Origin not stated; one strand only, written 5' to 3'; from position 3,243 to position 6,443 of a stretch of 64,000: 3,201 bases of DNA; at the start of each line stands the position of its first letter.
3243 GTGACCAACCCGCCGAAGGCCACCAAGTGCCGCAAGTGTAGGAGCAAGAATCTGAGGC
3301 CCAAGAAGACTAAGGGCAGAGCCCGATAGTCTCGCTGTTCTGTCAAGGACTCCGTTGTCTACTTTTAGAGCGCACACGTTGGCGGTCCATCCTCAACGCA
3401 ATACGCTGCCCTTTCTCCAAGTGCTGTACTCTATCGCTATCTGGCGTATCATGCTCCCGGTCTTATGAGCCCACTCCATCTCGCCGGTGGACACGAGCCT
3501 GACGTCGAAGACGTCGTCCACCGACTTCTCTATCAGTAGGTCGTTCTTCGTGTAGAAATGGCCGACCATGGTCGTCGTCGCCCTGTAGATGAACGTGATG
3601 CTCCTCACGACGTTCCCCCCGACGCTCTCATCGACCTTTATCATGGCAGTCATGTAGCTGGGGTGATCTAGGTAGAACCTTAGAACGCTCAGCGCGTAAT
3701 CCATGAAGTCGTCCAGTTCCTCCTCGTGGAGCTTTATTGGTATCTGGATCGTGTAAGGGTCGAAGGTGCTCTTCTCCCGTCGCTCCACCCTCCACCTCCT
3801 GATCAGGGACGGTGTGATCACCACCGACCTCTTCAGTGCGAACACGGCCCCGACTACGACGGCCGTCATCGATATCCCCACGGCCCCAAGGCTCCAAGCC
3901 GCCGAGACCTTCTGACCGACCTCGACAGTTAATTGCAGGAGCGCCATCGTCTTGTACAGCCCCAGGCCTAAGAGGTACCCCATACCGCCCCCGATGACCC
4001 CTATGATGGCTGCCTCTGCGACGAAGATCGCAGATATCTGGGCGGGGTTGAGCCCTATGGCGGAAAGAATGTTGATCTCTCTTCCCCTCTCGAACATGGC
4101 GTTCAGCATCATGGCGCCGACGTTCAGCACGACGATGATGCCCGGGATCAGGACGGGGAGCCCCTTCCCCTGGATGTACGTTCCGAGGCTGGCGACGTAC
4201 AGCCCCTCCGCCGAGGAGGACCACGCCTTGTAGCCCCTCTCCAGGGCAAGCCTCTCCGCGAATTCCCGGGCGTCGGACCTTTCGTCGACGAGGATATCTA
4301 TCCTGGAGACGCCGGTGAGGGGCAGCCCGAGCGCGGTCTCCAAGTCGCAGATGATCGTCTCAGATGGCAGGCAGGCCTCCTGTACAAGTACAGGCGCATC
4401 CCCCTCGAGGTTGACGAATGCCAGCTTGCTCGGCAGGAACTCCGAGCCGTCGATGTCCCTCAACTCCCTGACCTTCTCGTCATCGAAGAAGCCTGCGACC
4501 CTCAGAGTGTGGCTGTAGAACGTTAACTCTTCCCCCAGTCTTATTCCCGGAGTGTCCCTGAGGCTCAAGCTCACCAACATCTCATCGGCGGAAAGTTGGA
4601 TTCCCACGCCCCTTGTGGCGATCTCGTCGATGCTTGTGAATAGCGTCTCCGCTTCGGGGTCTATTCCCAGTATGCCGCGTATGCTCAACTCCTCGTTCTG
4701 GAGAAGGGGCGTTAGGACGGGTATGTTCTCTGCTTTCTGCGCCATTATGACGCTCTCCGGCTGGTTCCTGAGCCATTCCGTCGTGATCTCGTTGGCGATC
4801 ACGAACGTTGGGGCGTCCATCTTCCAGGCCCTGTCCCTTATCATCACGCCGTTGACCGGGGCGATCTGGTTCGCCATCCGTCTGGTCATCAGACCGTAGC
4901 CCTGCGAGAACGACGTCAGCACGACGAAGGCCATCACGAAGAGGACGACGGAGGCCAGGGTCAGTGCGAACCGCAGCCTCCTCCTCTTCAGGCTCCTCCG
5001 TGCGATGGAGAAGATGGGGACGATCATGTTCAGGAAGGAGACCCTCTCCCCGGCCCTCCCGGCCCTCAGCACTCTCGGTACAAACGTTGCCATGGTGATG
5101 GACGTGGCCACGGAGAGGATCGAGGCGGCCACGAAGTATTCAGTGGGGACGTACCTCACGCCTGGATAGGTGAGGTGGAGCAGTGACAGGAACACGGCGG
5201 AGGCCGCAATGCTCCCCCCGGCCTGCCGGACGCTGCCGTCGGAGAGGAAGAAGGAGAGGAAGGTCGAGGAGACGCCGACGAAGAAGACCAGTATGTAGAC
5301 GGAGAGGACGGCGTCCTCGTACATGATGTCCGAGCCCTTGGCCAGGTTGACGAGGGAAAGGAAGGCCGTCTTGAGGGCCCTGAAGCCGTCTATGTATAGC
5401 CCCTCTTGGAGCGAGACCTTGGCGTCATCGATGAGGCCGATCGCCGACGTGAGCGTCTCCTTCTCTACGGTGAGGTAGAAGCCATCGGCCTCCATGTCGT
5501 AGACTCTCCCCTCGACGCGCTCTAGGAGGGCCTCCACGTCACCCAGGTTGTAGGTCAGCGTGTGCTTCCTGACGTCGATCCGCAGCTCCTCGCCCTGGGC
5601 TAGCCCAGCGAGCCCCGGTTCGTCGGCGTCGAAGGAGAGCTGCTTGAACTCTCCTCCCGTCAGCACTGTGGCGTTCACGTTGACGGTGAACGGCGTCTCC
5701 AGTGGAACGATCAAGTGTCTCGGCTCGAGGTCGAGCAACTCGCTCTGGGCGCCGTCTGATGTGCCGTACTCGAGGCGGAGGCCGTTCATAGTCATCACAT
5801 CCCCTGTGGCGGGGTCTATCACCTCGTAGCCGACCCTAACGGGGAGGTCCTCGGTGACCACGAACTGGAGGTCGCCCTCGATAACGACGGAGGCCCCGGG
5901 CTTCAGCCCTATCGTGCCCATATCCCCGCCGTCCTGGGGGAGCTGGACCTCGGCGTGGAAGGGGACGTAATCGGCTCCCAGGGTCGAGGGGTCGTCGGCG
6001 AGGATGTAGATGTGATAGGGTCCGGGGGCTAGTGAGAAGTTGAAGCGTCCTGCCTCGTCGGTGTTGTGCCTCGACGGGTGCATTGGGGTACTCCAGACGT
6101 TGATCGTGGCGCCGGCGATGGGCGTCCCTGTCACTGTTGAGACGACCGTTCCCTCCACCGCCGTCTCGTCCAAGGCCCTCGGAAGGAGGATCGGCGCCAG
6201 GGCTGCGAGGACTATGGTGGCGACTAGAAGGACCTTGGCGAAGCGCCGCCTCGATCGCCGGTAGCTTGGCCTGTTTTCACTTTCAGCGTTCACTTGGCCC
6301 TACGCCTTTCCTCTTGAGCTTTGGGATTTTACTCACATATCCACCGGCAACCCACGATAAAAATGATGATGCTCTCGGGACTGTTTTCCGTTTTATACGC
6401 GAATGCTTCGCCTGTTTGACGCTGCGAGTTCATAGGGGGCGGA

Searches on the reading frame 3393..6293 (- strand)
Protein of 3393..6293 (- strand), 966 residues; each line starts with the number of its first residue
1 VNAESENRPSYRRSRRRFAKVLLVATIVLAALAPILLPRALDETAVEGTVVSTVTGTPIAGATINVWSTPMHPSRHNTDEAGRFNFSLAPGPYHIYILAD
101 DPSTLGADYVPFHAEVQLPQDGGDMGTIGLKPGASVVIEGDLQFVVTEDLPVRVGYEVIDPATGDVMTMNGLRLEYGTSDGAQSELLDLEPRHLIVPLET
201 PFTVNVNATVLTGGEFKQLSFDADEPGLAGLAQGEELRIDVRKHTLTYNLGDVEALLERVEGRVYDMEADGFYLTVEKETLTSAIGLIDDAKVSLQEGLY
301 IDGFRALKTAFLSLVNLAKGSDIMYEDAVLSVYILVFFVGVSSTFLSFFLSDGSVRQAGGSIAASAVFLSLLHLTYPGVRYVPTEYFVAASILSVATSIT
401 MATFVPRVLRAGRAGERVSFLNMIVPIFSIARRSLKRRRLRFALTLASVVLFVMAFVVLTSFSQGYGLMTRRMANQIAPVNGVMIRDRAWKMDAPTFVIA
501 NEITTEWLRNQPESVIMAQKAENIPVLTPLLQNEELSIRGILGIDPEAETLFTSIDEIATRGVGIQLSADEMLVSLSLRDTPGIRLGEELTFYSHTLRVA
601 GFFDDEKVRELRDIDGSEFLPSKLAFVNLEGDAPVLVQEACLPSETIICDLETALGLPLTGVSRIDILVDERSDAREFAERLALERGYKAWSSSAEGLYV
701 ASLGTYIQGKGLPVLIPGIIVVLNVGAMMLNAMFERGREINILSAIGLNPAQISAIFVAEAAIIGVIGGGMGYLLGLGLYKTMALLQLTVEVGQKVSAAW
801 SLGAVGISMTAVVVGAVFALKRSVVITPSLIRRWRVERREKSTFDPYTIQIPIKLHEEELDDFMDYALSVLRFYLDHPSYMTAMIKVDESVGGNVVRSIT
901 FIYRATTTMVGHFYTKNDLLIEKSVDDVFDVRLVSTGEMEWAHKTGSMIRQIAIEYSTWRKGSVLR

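Call 10: search_protein_families(library=pfam, proteins=[window:3393-6293:-], max_evalue=0.001)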
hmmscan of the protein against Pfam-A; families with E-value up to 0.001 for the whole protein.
window:3393-6293:- (966 aa): 3 families
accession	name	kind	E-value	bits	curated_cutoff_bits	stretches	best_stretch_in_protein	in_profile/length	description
PF02687.27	FtsX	-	1.4e-10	41.7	25.5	1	719-819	9-107/120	FtsX-like permease C-terminal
PF13620.12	CarboxypepD_reg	-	3.4e-08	34.2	32.3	1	46-99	2-56/82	Carboxypeptidase regulatory-like domain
PF13715.12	CarbopepD_reg_2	-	0.0007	20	32.2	0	46-96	1-49/88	CarboxypepD_reg-like domain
